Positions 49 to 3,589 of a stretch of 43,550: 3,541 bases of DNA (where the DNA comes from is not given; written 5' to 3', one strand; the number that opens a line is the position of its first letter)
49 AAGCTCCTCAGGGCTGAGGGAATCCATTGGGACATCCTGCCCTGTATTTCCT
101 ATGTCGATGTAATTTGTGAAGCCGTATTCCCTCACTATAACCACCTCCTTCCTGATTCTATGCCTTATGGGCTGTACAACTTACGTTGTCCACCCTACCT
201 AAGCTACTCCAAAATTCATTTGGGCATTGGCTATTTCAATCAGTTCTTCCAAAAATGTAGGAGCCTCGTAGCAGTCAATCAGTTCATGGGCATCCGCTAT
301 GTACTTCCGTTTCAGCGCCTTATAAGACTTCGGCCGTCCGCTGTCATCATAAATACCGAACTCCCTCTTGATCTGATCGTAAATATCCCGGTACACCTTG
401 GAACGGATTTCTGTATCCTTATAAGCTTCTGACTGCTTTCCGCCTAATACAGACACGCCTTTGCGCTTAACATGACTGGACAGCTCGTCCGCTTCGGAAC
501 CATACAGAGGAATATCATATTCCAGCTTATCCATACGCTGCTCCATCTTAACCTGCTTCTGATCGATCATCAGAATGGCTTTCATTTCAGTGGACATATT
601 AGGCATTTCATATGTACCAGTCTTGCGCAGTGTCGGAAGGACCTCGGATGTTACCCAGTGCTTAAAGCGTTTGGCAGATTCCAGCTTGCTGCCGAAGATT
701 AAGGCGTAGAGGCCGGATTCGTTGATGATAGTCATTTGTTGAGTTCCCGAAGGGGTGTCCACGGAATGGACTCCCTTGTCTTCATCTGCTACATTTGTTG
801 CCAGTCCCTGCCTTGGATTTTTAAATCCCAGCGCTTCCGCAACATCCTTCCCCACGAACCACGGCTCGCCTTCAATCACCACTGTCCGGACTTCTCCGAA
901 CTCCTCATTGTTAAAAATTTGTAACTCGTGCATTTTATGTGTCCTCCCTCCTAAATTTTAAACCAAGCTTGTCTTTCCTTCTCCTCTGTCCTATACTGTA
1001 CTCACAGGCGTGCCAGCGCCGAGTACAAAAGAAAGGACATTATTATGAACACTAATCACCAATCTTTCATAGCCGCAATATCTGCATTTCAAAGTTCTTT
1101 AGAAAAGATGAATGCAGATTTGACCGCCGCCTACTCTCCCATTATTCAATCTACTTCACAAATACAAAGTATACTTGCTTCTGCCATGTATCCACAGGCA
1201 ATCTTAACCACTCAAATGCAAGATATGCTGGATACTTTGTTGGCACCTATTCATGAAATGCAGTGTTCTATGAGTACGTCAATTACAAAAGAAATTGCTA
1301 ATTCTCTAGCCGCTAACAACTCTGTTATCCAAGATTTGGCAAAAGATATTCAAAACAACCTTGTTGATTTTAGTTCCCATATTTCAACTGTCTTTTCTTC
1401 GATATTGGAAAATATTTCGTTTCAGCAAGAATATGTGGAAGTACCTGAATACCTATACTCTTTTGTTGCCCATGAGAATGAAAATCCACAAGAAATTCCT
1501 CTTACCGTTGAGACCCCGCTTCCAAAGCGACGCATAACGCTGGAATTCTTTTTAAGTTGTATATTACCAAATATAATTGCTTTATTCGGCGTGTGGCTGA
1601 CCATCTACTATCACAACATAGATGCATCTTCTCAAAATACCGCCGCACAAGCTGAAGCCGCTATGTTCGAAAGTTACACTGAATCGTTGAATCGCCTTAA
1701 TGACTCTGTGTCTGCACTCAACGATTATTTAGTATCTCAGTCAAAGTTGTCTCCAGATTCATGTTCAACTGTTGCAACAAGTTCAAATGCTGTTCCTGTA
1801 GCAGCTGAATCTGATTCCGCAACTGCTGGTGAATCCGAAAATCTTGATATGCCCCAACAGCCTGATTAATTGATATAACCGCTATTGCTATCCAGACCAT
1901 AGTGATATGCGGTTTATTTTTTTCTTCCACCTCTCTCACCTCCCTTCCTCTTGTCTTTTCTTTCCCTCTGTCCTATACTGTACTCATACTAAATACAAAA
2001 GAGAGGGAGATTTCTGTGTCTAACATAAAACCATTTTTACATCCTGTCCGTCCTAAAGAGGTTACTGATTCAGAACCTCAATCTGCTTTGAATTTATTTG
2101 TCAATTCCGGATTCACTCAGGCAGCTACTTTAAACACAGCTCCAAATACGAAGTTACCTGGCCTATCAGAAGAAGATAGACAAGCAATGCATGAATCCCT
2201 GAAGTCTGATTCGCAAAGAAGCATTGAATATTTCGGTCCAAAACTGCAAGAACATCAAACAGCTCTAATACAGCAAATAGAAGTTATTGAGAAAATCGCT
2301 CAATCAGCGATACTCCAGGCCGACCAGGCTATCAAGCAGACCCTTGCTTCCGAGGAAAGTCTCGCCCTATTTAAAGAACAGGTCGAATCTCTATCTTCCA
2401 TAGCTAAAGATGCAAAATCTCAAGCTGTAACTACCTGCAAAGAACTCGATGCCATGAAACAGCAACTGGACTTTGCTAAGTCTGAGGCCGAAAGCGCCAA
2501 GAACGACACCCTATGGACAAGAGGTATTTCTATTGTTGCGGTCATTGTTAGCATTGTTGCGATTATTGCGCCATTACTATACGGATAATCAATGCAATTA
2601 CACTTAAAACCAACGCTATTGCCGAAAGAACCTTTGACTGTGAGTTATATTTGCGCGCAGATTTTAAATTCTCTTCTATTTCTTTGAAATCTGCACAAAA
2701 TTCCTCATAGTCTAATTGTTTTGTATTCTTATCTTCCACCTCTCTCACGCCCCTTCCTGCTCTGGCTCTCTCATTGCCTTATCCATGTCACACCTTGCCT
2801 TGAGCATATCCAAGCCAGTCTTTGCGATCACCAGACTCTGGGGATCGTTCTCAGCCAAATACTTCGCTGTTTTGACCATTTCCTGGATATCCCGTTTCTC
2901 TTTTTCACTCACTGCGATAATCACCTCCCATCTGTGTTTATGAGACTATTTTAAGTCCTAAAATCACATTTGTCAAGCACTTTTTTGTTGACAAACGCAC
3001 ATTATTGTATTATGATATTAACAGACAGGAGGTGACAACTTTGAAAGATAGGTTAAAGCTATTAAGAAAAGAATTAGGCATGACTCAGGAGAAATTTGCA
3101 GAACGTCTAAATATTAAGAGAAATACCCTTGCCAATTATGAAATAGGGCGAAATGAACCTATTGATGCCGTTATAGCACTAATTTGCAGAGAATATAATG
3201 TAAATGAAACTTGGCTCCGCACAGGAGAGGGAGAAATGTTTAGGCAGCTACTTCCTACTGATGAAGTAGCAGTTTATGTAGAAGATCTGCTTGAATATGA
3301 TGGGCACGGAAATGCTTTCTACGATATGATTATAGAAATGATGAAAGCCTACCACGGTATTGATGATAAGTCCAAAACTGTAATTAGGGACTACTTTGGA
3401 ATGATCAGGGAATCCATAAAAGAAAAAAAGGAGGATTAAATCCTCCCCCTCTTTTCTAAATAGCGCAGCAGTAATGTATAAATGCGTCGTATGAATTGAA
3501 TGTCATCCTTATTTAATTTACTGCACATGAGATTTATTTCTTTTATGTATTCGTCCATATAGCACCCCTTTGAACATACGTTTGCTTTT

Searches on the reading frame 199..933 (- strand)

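Call 36: search_protein_families(library=pfam, proteins=[window:199-933:-], max_evalue=0.001)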
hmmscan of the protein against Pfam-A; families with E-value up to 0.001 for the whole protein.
window:199-933:- (244 aa): 2 families
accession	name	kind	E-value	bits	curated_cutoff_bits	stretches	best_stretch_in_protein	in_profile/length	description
PF10552.14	ORF6C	-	1.1e-28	99.9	22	1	114-232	3-114/114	ORF6C domain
PF02498.22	Bro-N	-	4.9e-27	94.8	25.6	1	14-100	1-96/96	BRO family, N-terminal domain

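Call 56: search_protein_families(library=padloc, proteins=[window:199-933:-], max_evalue=0.01)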
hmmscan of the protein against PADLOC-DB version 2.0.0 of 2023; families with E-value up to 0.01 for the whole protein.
window:199-933:- (244 aa): 0 families

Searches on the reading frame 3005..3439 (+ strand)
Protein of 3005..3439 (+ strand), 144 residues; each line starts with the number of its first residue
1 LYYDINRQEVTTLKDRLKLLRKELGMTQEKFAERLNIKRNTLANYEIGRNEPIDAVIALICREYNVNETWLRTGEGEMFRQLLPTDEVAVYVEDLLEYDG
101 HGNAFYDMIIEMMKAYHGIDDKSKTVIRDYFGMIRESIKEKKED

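Call 36: search_protein_families(library=pfam, proteins=[window:3005-3439:+], max_evalue=0.001)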
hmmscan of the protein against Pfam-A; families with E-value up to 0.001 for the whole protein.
window:3005-3439:+ (144 aa): 4 families
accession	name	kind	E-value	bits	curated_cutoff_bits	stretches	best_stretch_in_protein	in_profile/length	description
PF12844.13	HTH_19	-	1.9e-13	50.5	30.2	1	16-77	3-64/64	Helix-turn-helix domain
PF01381.28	HTH_3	-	5.6e-13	49.2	23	1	17-71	1-55/55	Helix-turn-helix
PF13560.12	HTH_31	-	6.5e-09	36.4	27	1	15-67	4-57/64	Helix-turn-helix domain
PF07022.19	Phage_CI_repr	-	0.00025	21.8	22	1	20-79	6-65/65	Bacteriophage CI repressor helix-turn-helix domain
